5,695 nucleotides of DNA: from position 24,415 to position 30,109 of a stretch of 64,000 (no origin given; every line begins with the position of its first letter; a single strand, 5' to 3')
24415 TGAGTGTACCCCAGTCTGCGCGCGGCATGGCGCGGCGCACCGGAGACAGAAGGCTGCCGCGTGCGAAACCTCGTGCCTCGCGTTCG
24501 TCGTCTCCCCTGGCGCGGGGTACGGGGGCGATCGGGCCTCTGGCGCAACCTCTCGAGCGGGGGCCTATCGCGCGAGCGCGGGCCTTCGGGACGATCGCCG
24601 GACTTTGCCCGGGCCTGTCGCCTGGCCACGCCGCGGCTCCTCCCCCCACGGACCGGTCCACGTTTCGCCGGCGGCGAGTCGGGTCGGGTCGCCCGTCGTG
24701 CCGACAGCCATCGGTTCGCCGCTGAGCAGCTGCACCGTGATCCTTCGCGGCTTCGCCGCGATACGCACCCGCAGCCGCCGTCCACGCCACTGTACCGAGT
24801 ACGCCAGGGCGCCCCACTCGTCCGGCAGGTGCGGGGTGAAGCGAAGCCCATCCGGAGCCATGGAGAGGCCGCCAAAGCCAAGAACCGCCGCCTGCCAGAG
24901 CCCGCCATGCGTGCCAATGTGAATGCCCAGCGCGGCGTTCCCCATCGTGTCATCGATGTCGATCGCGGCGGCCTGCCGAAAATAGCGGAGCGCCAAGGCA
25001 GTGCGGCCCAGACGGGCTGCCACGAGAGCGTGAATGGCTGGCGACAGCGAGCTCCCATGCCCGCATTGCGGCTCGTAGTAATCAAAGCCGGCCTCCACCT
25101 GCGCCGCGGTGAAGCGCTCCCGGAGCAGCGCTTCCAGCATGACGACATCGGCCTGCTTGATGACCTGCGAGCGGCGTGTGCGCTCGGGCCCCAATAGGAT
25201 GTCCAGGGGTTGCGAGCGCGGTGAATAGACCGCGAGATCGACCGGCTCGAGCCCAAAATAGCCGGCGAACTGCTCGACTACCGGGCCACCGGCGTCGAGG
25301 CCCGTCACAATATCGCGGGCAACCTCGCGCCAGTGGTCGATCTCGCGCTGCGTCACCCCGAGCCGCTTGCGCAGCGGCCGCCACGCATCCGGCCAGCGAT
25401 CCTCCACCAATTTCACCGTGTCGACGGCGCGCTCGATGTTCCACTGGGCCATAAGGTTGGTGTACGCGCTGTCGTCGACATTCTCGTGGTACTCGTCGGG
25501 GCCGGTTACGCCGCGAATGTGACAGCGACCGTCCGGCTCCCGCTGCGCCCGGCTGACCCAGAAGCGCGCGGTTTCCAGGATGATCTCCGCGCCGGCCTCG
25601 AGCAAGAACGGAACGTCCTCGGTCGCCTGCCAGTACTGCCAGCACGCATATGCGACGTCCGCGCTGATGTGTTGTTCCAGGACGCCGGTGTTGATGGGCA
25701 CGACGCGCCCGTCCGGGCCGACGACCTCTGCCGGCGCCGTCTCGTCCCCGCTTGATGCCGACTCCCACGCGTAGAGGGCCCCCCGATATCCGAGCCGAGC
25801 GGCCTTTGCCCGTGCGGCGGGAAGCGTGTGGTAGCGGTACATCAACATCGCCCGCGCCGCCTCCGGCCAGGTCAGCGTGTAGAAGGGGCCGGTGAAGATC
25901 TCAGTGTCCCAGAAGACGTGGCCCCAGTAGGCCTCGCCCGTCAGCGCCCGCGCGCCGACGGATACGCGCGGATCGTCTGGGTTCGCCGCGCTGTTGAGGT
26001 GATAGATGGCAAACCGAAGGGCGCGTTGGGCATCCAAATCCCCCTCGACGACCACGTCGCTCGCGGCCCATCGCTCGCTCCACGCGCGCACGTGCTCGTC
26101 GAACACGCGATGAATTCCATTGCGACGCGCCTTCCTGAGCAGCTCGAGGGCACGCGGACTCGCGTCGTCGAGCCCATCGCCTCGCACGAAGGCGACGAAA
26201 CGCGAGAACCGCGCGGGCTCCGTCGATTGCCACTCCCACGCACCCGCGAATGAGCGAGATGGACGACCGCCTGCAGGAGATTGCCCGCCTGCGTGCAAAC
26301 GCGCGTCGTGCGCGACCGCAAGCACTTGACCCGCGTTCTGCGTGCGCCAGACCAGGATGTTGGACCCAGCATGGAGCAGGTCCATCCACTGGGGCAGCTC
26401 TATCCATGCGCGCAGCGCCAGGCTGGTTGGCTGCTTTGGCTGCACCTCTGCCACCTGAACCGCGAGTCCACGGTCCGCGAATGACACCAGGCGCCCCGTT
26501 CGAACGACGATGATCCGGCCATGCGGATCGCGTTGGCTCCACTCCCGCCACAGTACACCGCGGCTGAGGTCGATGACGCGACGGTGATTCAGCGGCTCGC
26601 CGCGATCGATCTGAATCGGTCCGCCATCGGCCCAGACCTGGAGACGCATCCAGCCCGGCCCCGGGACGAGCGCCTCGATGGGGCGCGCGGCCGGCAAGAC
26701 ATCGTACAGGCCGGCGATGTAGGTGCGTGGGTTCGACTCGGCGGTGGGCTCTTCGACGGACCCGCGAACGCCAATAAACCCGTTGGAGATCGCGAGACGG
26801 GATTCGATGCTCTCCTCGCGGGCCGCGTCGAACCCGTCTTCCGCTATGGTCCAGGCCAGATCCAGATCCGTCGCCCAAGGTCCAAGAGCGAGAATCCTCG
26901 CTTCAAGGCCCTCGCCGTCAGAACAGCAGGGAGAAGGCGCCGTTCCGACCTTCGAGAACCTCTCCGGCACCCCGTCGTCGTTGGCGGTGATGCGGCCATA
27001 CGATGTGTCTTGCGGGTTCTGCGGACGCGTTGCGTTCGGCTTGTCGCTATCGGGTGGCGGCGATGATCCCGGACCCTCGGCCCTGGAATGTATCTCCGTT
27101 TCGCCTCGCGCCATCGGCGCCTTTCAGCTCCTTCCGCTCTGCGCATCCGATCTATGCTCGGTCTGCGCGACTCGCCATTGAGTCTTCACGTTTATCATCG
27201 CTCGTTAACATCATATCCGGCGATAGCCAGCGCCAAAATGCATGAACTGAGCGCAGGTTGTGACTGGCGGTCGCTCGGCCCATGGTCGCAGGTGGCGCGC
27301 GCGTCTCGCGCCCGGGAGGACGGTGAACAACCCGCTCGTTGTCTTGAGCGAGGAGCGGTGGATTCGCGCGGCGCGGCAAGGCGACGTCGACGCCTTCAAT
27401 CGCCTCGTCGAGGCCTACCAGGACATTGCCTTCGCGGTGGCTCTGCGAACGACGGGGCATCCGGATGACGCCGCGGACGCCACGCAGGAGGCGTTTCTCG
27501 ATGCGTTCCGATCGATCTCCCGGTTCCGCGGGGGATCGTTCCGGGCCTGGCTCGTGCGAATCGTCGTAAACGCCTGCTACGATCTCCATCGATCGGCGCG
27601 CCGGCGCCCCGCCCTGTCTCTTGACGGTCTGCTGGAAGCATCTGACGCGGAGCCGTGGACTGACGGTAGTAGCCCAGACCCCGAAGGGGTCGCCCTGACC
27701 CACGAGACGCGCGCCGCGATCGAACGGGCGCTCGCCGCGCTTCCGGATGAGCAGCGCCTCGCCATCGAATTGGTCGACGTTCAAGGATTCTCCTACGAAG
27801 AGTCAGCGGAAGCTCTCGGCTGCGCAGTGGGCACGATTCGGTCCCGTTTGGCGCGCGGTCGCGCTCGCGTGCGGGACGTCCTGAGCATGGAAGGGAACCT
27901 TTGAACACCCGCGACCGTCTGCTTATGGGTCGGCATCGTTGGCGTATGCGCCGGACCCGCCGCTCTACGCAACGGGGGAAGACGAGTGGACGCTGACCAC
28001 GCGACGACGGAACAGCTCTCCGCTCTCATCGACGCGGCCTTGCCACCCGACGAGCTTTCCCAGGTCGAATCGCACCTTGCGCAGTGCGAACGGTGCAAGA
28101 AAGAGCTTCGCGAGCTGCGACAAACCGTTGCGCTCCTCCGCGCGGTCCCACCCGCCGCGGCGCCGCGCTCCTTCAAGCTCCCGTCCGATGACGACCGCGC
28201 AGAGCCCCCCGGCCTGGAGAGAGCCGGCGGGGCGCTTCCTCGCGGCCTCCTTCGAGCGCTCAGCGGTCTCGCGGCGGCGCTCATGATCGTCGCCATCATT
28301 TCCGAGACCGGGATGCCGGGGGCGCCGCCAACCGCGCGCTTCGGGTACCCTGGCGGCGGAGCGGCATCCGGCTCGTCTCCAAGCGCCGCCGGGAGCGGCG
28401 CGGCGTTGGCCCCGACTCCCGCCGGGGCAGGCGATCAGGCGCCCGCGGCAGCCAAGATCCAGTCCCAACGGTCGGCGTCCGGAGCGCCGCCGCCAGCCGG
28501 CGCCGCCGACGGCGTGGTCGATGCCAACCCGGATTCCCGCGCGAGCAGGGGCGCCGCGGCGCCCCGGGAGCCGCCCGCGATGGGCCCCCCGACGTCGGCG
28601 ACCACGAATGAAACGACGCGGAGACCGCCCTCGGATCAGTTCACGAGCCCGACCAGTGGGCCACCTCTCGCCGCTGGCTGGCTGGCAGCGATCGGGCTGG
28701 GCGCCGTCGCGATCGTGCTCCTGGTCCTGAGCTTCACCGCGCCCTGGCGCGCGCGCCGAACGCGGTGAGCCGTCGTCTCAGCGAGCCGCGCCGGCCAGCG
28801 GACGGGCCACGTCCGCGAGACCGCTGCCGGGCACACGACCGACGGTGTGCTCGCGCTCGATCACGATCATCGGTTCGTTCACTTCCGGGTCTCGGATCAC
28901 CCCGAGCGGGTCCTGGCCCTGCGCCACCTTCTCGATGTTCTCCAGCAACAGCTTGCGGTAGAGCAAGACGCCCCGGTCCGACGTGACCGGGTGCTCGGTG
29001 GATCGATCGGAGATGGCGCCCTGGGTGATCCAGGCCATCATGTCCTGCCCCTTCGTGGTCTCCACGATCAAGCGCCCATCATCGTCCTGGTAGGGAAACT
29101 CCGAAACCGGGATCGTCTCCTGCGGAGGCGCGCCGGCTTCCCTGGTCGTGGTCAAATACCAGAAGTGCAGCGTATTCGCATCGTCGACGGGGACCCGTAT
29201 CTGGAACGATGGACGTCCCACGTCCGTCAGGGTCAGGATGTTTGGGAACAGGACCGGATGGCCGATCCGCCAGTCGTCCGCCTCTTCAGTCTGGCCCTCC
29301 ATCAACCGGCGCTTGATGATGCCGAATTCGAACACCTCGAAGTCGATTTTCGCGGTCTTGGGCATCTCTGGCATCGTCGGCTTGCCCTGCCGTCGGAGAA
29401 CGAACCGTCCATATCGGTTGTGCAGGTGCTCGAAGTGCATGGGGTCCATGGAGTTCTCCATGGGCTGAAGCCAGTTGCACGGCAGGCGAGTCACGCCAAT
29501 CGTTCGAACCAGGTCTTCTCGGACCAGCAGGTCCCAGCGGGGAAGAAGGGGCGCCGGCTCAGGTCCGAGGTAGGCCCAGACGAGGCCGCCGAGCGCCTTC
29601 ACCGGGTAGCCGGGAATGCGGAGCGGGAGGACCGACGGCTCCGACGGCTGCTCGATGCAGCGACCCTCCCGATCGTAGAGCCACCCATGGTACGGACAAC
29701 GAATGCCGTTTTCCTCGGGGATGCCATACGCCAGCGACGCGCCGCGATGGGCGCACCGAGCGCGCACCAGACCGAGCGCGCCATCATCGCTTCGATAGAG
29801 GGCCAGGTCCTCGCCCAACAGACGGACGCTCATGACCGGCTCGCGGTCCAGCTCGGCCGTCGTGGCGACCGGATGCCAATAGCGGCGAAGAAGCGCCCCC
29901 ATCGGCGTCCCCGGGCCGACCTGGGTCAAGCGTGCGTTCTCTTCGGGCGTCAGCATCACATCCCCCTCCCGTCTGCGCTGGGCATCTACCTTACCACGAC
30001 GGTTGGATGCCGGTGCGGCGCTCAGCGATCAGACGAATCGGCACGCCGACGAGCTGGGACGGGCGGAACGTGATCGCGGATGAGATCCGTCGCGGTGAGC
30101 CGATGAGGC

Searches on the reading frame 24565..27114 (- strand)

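Call 43: search_protein_families(library=pfam, proteins=[window:24565-27114:-], max_evalue=0.00001)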
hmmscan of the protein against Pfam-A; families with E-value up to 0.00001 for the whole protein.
window:24565-27114:- (849 aa): 3 families
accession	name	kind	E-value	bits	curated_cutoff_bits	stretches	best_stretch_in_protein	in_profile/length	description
PF03632.21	Glyco_hydro_65m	-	4.1e-115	385.1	27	1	367-741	1-371/371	Glycosyl hydrolase family 65 central catalytic domain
PF03636.21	Glyco_hydro_65N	-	5.3e-33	115.1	26.6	1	92-308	2-228/233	Glycosyl hydrolase family 65, N-terminal domain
PF03633.20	Glyco_hydro_65C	-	1.6e-13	50.6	22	1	754-810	5-59/62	Glycosyl hydrolase family 65, C-terminal domain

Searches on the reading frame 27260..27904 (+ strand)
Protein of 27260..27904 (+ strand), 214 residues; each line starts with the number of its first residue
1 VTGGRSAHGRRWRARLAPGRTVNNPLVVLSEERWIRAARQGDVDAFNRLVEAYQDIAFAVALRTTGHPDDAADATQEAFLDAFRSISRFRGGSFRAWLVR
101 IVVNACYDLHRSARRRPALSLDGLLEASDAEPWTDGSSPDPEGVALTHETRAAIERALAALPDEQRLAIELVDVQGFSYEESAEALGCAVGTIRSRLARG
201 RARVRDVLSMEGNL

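Call 43: search_protein_families(library=pfam, proteins=[window:27260-27904:+], max_evalue=0.00001)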
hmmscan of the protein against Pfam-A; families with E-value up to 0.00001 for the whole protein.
window:27260-27904:+ (214 aa): 4 families
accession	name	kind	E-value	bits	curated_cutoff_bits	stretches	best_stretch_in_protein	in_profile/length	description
PF04542.20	Sigma70_r2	-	7.6e-18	64.5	24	1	49-116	1-71/71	Sigma-70 region 2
PF08281.18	Sigma70_r4_2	-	4.3e-16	58.7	25.7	1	152-203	2-53/54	Sigma-70, region 4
PF04545.22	Sigma70_r4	-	3.3e-09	36.6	24.1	1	157-205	1-49/50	Sigma-70, region 4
PF07638.17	Sigma70_ECF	-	1.8e-07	31.7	21.1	1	110-207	88-182/185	ECF sigma factor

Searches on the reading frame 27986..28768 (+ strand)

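Call 43: search_protein_families(library=pfam, proteins=[window:27986-28768:+], max_evalue=0.00001)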
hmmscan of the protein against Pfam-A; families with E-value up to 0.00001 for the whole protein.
window:27986-28768:+ (260 aa): 1 family
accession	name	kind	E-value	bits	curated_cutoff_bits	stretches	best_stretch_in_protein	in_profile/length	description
PF13490.11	zf-HC2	-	5.8e-08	33.1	22.2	1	7-37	4-34/35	Putative zinc-finger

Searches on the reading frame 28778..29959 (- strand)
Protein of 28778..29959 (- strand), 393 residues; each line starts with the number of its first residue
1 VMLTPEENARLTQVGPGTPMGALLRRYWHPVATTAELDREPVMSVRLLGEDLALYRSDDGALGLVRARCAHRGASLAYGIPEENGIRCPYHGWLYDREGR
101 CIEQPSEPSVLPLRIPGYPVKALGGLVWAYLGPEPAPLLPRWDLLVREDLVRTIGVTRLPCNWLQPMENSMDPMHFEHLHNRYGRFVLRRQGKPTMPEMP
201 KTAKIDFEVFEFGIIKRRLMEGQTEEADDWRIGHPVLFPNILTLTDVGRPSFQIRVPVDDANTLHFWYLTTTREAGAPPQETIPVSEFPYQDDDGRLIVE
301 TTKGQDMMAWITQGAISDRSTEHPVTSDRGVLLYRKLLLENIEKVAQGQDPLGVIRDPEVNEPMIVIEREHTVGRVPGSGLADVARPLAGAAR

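Call 44: search_protein_families(library=pfam, proteins=[window:28778-29959:-], max_evalue=0.00001)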
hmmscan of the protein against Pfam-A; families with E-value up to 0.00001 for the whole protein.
window:28778-29959:- (393 aa): 2 families
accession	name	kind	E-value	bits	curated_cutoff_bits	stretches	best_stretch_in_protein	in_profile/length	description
PF00355.32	Rieske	-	1.9e-19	69.8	20.3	1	28-109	2-83/88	Rieske [2Fe-2S] domain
PF19301.5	LigXa_C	-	9.2e-12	45.2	27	1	303-355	207-259/304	LigXa C-terminal domain like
